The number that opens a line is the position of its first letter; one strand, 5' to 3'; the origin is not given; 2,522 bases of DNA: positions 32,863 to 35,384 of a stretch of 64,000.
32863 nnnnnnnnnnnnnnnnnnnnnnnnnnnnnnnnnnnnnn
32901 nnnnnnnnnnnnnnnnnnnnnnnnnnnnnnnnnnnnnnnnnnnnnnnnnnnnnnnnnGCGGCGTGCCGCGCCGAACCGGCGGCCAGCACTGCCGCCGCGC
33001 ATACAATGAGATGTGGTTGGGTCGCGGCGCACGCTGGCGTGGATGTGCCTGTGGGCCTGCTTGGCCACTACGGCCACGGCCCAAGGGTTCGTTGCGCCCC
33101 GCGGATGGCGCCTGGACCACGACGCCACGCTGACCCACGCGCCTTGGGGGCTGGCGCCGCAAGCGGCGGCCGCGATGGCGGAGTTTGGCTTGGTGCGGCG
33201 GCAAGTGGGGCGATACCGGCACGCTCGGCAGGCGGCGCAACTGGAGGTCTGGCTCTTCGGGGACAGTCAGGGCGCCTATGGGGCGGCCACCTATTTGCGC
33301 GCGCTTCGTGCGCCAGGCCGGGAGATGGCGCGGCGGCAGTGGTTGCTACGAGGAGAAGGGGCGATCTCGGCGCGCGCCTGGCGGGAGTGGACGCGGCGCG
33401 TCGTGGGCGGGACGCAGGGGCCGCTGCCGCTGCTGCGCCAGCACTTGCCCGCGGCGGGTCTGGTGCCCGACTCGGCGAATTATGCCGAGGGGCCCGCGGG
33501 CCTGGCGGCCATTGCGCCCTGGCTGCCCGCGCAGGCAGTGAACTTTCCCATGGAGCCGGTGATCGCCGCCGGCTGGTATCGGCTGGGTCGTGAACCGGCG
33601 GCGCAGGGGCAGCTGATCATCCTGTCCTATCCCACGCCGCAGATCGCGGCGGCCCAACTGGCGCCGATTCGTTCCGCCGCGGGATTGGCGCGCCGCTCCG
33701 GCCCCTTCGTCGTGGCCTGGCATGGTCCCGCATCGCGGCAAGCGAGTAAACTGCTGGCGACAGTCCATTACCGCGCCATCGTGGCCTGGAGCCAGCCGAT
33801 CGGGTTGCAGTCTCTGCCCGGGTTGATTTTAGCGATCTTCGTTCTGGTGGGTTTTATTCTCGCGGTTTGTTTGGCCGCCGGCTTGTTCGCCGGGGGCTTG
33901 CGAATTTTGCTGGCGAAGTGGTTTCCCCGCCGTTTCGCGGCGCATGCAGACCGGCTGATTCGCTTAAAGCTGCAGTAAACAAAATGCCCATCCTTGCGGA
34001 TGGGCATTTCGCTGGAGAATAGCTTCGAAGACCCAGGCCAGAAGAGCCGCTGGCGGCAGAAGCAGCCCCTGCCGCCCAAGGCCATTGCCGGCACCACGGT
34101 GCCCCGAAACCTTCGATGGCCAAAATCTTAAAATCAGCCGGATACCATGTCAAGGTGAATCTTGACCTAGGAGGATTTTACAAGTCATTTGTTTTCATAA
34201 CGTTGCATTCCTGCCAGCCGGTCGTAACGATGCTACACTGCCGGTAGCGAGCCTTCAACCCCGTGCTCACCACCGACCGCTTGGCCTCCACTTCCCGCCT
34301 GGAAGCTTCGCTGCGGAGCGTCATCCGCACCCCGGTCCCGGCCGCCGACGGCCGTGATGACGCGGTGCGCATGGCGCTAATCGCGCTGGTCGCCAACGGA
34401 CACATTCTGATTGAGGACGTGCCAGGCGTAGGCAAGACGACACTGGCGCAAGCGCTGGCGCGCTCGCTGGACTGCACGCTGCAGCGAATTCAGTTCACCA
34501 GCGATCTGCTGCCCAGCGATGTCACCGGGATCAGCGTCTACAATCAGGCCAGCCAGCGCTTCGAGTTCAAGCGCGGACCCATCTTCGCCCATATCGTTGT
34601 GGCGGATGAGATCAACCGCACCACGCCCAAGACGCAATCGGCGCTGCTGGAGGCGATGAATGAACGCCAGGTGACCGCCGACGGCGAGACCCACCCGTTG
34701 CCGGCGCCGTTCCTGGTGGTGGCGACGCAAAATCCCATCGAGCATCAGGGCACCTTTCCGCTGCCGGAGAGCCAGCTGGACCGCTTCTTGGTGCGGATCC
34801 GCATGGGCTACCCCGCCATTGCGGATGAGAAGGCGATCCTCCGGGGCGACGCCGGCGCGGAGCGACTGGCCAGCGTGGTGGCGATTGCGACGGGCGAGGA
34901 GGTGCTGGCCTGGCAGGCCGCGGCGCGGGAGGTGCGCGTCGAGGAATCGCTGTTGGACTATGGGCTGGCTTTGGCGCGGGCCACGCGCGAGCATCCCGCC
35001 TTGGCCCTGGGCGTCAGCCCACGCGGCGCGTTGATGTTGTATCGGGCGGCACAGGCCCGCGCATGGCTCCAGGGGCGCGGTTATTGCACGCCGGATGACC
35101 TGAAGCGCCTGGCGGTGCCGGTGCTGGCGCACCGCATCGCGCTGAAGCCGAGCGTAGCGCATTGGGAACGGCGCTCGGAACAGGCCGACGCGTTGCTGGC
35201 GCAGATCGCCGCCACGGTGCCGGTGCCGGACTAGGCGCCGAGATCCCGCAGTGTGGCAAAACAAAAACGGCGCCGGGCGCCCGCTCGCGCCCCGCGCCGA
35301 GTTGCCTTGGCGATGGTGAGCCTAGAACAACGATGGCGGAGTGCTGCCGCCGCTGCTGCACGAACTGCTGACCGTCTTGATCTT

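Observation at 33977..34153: Promoter-to-terminator unit for an unannotated ~140-nt structured RNA in the AT-rich island upstream of moxR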

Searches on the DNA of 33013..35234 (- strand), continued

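Call 61: search_with_rna_model(model_id=R2, sources=[window, L001, L002, L003, L004, L005, L014, L018, L019, L020, L039, L041, L045, L062, L082, L083, L085, L089, L090], max_evalue=1e-8, make_alignment=true)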
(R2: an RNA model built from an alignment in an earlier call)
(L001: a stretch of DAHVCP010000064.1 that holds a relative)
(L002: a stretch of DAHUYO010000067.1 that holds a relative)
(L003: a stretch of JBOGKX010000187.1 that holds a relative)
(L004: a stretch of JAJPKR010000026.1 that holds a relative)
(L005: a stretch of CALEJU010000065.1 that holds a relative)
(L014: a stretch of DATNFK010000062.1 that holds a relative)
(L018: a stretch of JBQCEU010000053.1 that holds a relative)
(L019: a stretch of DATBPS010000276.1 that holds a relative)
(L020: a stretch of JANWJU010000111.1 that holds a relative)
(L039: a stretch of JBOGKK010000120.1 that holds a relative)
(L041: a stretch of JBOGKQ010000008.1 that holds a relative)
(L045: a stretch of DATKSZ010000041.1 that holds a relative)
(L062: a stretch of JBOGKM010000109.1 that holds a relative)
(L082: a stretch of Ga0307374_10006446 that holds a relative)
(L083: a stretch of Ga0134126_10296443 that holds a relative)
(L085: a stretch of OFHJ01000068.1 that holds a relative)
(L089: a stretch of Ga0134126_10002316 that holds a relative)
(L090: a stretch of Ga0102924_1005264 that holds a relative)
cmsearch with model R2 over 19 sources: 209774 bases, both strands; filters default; matches with E-value up to 1e-8: 19.
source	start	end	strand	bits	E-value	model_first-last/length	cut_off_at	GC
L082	196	310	-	116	1.1e-30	1-118/118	no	0.61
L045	3537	3651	+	113.5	5.5e-30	1-118/118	no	0.6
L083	622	735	-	98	1.4e-25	1-118/118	no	0.67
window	33978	34119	-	96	5.1e-25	1-118/118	no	0.62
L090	6575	6693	-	94.9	1e-24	1-118/118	no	0.54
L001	3711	3850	-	94.6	1.2e-24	1-118/118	no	0.59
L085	864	1003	-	94.4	1.4e-24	1-118/118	no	0.59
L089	4316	4429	-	94.1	1.7e-24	1-118/118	no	0.66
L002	3710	3849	-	94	1.8e-24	1-118/118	no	0.59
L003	3686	3804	-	90.4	2e-23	1-118/118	no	0.55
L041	3714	3825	+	87.7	1.1e-22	1-118/118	no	0.58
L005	3765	3880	+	84.3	1e-21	1-118/118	no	0.53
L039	3825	3941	+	83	2.5e-21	1-118/118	no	0.61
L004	3717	3841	-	82.2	4e-21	1-118/118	no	0.54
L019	3750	3890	+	74.8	5.1e-19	1-118/118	no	0.6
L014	3815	3933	+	72.9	1.8e-18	1-118/118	no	0.62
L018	3704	3838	+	67.2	7.3e-17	1-118/118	no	0.66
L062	3781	3893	+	66.1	1.6e-16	1-118/118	no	0.6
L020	3762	3885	+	64.4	4.7e-16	1-118/118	no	0.62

Alignment A6: 19 matches aligned to the model, 207 columns, each read 5' to 3' on its own strand. Consensus structure (alignment columns), stored with it:
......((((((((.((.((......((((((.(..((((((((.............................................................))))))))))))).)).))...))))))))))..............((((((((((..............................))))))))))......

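Call 71: search_with_rna_model(model_id=R1, sources=[L092, L093, L094], max_evalue=1)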
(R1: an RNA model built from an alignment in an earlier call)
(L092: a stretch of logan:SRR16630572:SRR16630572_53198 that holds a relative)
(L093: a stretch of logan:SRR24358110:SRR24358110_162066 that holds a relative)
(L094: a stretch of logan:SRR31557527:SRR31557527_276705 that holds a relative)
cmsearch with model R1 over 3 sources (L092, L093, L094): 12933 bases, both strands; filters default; matches with E-value up to 1: 2.
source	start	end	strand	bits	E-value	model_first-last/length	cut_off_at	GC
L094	3638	3778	-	89.5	1.6e-23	1-119/119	no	0.64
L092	4478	4619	-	74.2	2.2e-19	1-119/119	no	0.64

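Call 76: search_with_rna_model(model_id=R1, sources=[L095, L096, L097, L093], max_evalue=5, filters=off)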
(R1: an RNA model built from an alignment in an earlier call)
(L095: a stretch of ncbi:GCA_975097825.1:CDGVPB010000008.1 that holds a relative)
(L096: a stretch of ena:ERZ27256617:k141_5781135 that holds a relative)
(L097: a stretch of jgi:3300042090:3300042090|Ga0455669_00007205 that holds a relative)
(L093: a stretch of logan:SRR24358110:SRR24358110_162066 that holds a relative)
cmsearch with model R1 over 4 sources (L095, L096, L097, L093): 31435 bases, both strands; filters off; matches with E-value up to 5: 13.
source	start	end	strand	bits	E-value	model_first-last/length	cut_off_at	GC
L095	5297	5381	+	30.9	3.2e-07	1-119/119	no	0.58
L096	5047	5135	+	25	1.3e-05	1-119/119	no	0.51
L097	5409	5492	+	23.7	3e-05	1-119/119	no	0.54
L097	5703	5759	+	15.3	0.0055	1-119/119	no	0.6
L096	5099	5169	-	7.7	0.66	1-119/119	no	0.68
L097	5727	5763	-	7.2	0.89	80-113/119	no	0.59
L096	6690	6758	-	5.7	2.3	1-119/119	no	0.51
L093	1881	1893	+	5.7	2.4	1-119/119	no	0.23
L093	3232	3288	-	5.4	2.7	14-70/119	no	0.67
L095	1073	1126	-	4.9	3.9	13-71/119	no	0.69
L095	2532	2683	+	4.8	4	1-119/119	no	0.65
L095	2923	2968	-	4.8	4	17-68/119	no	0.65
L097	5165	5188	-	4.7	4.3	90-113/119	no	0.71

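Call 84: search_with_rna_model(model_id=R1, sources=[L099, L100, L101, L102, L098], max_evalue=1, filters=off)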
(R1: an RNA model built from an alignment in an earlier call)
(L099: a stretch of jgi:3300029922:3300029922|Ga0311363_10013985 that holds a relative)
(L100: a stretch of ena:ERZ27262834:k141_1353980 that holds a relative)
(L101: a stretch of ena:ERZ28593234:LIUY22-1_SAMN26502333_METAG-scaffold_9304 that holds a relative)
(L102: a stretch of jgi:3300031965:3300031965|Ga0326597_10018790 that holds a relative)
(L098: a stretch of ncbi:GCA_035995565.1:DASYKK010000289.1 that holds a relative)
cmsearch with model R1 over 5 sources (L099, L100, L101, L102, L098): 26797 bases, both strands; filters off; matches with E-value up to 1: 9.
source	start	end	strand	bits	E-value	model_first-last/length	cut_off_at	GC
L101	3955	4037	+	27.7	2e-06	1-119/119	no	0.58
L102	2653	2761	+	27.1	2.9e-06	1-119/119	no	0.57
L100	3785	3890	+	24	2.1e-05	1-119/119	no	0.55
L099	3953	4036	+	23.1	3.6e-05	1-119/119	no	0.54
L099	4247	4315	-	12.2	0.034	1-119/119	no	0.54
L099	2626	2678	+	11.7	0.046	14-70/119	no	0.72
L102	2700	2775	-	11.2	0.065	1-119/119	no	0.51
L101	4000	4073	-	8.6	0.33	1-119/119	no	0.58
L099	4234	4282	+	7.9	0.5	1-119/119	no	0.55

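Call 86: search_rna_families(source=L099, start=3850, end=4080, threshold=evalue, max_evalue=10)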
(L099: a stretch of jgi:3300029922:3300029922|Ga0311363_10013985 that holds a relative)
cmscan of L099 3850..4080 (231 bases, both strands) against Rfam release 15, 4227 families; matches with E-value up to 10: 4.
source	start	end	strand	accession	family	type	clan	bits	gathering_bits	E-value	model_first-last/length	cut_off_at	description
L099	3993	4042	+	RF02837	anti-hemB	Gene; sRNA;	-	14.4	49.5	0.46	1-81/81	no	Burkholderia RNA 7 (anti-hemB)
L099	3995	4057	+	RF02994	IMPDH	Gene; sRNA;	-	12.2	95.4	6.1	1-108/108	no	IMPDH RNA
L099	3967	4043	+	RF00519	suhB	Gene; sRNA;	CL00108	12.1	41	4.5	1-77/77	no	Makes More Granules Regulator RNA (mmgR)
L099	3852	3865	+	RF01144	sR17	Gene; snRNA; snoRNA; CD-box;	-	9.2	36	8.6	42-55/55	no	Small nucleolar RNA sR17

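Call 92: search_with_rna_model(model_id=R1, sources=[L103, L105], max_evalue=1, filters=off)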
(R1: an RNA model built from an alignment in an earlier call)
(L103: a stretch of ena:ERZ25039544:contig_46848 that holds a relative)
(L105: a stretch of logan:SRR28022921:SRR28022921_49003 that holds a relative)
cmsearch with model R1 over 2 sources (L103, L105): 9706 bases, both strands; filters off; matches with E-value up to 1: 4.
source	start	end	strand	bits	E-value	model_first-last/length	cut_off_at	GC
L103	4314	4399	+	27.6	7.7e-07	1-119/119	no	0.45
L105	1914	1999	+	27.6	7.7e-07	1-119/119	no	0.45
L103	4704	4793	+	9.4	0.07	1-119/119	no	0.59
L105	2304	2393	+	9.4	0.07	1-119/119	no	0.59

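Call 93: search_with_rna_model(model_id=R1, sources=[L095, L096, L097, L099, L100, L101, L102, L103, L092, L094, L083, L085, L089, L005, L039], max_evalue=0.001, filters=off, make_alignment=true)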
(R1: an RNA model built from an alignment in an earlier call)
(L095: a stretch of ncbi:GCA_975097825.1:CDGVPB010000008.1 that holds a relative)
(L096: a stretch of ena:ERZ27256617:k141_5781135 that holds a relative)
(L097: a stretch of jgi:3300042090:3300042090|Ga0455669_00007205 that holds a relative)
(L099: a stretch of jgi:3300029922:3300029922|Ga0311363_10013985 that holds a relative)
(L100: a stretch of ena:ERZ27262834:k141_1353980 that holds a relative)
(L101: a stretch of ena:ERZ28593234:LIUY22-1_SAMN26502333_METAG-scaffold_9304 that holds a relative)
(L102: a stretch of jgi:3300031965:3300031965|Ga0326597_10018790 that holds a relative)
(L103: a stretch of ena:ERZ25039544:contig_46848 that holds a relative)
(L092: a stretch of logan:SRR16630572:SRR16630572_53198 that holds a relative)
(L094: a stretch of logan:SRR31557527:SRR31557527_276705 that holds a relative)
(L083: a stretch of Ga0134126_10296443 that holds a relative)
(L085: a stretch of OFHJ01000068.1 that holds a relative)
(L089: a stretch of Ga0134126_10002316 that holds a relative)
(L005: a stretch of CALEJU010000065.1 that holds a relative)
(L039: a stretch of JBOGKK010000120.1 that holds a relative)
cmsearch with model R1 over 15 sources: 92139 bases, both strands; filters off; matches with E-value up to 0.001: 15.
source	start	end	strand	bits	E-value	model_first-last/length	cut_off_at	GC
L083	622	735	-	107.3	1.7e-27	1-119/119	no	0.67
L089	4316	4429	-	103.8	1.5e-26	1-119/119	no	0.66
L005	3765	3880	+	101.6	5.7e-26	1-119/119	no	0.53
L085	864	1003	-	99.7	1.9e-25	1-119/119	no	0.59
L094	3638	3778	-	89.4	1.2e-22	1-119/119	no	0.64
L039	3825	3941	+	88.6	2e-22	1-119/119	no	0.61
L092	4478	4619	-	74.2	1.6e-18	1-119/119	no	0.64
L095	5297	5381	+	30.9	9.5e-07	1-119/119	no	0.58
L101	3955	4037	+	27.7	6.9e-06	1-119/119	no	0.58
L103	4314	4399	+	27.6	7.3e-06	1-119/119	no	0.45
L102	2653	2761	+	27.1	1e-05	1-119/119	no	0.57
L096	5047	5135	+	25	3.8e-05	1-119/119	no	0.51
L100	3785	3890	+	24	7.3e-05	1-119/119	no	0.55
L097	5409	5492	+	23.7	8.8e-05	1-119/119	no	0.54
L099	3953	4036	+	23.1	0.00012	1-119/119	no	0.54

Alignment A8: 15 matches aligned to the model, 229 columns, each read 5' to 3' on its own strand. Consensus structure (alignment columns), stored with it:
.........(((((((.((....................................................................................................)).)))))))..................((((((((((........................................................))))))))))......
